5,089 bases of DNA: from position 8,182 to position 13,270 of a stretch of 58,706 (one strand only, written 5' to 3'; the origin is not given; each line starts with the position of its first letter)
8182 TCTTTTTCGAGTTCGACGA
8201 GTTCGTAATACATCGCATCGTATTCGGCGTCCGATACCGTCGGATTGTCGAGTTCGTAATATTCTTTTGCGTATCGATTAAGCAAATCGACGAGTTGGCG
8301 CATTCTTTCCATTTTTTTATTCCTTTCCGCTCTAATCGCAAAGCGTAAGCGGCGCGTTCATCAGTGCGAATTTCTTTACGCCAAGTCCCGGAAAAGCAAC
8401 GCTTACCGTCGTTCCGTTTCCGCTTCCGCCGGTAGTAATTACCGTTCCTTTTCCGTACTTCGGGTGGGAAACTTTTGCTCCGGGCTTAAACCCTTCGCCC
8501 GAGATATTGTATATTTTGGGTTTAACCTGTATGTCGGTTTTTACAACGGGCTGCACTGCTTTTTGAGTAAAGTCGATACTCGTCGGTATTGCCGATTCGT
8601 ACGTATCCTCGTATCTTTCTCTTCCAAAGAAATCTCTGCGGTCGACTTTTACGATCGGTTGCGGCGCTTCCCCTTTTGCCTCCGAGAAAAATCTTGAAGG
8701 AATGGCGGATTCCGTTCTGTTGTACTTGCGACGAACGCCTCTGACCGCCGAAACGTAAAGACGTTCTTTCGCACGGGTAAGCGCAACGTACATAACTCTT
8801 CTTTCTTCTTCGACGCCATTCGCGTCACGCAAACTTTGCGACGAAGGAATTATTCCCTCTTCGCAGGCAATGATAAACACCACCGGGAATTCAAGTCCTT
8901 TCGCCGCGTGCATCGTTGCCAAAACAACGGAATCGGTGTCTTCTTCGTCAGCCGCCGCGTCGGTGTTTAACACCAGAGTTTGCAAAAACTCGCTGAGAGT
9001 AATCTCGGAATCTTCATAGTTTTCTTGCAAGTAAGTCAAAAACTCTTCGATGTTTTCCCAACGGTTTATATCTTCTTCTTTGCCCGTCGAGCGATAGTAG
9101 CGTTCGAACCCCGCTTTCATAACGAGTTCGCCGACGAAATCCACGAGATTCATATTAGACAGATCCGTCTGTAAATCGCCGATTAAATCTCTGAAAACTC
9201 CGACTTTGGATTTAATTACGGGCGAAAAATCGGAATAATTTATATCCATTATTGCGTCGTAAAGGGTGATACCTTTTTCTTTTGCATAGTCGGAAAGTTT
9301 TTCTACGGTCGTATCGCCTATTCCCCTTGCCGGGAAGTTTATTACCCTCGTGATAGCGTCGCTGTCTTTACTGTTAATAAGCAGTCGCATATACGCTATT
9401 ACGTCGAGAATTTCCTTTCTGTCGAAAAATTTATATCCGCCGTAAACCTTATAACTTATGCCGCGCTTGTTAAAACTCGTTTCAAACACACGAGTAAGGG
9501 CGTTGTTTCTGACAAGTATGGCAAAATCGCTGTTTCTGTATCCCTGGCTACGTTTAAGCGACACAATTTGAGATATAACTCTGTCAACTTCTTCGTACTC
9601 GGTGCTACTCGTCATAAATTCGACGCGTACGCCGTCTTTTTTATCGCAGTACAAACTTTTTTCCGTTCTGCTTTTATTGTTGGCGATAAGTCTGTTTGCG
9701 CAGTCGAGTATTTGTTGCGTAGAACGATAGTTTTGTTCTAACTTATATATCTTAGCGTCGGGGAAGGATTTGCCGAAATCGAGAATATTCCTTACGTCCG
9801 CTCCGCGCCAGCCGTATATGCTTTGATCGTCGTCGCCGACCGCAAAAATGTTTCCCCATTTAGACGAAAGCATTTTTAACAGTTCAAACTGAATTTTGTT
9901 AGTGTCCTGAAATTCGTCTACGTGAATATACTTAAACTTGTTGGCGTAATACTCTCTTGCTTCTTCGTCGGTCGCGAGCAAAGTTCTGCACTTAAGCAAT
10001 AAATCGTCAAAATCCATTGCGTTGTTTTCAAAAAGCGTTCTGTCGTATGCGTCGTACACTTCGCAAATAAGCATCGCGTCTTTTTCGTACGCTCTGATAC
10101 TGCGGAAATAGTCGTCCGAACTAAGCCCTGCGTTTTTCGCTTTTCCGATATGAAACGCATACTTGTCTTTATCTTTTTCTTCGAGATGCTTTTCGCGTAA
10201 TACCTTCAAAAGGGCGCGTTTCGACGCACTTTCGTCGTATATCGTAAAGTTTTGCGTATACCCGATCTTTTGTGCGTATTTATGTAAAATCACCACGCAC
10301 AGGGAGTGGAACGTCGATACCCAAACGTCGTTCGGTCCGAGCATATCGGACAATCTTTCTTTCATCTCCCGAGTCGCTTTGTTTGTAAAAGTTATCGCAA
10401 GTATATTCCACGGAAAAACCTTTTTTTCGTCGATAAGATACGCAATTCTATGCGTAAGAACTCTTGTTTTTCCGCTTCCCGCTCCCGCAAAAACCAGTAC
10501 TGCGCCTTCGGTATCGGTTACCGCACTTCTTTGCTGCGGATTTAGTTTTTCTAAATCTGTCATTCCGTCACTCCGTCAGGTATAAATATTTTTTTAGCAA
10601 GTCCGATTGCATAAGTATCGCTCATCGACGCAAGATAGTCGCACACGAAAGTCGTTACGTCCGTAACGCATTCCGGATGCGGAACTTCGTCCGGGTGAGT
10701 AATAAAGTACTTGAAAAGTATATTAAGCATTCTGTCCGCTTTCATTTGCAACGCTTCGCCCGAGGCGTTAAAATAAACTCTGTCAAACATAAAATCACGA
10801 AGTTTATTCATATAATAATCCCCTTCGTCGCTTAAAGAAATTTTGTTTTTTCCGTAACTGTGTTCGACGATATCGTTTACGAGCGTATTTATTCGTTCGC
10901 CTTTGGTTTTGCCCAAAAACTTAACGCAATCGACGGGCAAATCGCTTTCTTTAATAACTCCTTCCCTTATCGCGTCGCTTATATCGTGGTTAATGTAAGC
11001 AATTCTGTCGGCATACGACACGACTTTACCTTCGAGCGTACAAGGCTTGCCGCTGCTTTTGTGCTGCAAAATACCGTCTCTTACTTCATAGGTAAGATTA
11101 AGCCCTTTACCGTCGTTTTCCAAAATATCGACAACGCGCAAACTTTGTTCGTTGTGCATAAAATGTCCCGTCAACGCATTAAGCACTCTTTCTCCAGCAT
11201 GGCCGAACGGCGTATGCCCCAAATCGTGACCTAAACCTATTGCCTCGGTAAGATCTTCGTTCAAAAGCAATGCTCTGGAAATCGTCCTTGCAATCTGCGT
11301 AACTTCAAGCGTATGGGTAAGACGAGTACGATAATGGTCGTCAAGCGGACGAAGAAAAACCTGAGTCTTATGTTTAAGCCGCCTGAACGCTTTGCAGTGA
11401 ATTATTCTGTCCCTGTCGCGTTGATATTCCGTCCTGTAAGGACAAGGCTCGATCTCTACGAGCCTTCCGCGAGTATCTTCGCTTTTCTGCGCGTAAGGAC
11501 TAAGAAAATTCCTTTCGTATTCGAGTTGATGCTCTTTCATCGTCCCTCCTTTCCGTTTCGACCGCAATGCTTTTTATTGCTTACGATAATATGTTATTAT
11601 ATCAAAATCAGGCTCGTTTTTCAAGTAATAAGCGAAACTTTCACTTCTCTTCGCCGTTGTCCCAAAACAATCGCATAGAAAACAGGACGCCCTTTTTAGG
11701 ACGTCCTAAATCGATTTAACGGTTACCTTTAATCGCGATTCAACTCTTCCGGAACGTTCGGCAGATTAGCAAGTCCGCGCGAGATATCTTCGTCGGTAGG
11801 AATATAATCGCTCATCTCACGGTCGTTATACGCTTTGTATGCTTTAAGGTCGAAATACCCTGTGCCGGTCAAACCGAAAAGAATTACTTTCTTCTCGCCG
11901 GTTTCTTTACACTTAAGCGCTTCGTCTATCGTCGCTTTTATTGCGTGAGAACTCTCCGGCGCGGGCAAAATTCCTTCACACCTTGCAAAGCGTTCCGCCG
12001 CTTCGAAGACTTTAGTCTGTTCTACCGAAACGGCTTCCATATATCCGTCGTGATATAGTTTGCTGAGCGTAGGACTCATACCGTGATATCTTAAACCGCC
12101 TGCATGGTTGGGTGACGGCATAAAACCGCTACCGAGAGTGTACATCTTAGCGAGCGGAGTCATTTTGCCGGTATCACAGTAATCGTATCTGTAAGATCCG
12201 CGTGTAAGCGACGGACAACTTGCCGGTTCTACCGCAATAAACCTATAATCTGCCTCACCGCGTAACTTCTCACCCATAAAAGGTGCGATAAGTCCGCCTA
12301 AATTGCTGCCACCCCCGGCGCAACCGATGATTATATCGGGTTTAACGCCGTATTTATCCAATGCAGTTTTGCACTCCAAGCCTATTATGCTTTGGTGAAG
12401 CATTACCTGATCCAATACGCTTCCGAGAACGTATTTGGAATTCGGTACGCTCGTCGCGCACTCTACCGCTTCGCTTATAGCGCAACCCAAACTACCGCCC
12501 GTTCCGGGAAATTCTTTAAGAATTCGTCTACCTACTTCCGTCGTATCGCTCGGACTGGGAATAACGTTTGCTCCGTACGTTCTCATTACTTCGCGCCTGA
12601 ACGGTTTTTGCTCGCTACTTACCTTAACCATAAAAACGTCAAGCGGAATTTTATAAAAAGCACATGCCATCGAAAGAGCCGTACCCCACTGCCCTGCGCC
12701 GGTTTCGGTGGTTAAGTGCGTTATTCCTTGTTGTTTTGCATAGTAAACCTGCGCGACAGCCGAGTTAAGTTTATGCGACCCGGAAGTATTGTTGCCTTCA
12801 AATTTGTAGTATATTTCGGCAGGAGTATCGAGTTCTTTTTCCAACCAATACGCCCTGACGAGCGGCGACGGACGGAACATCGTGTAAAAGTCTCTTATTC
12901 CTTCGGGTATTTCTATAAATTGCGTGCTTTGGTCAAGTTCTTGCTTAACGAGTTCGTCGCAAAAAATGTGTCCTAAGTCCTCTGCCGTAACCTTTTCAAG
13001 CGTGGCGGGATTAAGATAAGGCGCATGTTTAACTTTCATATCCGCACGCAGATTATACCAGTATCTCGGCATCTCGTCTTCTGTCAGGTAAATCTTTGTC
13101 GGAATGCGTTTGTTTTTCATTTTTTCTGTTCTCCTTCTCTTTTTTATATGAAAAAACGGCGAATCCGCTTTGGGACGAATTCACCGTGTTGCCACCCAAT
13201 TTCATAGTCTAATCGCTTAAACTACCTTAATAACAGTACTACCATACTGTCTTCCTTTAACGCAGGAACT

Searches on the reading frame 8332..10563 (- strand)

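Call 46: search_protein_families(library=pfam, proteins=[window:8332-10563:-], max_evalue=0.001)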
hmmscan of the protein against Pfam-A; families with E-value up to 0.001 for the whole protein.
window:8332-10563:- (743 aa): 8 families
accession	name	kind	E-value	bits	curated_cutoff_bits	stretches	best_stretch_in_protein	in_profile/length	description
PF00580.27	UvrD-helicase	-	4.6e-89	299.1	23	1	7-268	1-271/271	UvrD/REP helicase N-terminal domain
PF13361.12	UvrD_C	-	6.8e-77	259.7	25.6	1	273-607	1-348/350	UvrD-like helicase C-terminal domain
PF13245.12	AAA_19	-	4.5e-25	88.8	25.1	1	11-251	1-132/134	AAA domain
PF21196.3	PcrA_UvrD_tudor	-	1e-10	41.7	23.9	1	695-740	2-47/48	PcrA/UvrD tudor domain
PF01443.25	Viral_helicase1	-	4.9e-09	36.8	21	1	516-604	148-226/228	Viral superfamily 1 RNA helicase core domain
PF13538.12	UvrD_C_2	-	5.8e-09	36.1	27.4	1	547-604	3-51/52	UvrD-like helicase C-terminal domain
PF13087.12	AAA_12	-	7.3e-05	22.9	27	0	530-604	123-190/195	AAA domain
PF13604.12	AAA_30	-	7.9e-05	22.9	27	0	6-71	1-66/191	AAA domain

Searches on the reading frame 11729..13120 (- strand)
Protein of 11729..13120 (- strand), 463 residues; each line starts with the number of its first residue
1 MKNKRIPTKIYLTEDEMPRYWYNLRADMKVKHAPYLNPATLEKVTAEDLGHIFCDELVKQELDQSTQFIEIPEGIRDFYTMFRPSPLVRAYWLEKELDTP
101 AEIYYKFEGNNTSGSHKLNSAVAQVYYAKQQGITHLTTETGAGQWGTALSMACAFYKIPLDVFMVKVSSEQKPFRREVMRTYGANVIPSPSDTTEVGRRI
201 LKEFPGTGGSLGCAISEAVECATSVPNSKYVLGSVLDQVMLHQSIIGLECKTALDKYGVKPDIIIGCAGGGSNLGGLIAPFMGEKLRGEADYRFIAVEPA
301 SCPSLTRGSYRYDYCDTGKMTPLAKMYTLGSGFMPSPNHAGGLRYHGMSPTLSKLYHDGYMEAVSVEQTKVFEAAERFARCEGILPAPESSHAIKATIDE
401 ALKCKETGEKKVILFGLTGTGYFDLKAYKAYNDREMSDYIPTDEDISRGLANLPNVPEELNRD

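Call 46: search_protein_families(library=pfam, proteins=[window:11729-13120:-], max_evalue=0.001)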
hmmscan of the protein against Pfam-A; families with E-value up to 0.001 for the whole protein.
window:11729-13120:- (463 aa): 1 family
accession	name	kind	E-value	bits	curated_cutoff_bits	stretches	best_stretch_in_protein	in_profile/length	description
PF00291.31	PALP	-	3.3e-42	145.3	35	1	83-419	6-295/295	Pyridoxal-phosphate dependent enzyme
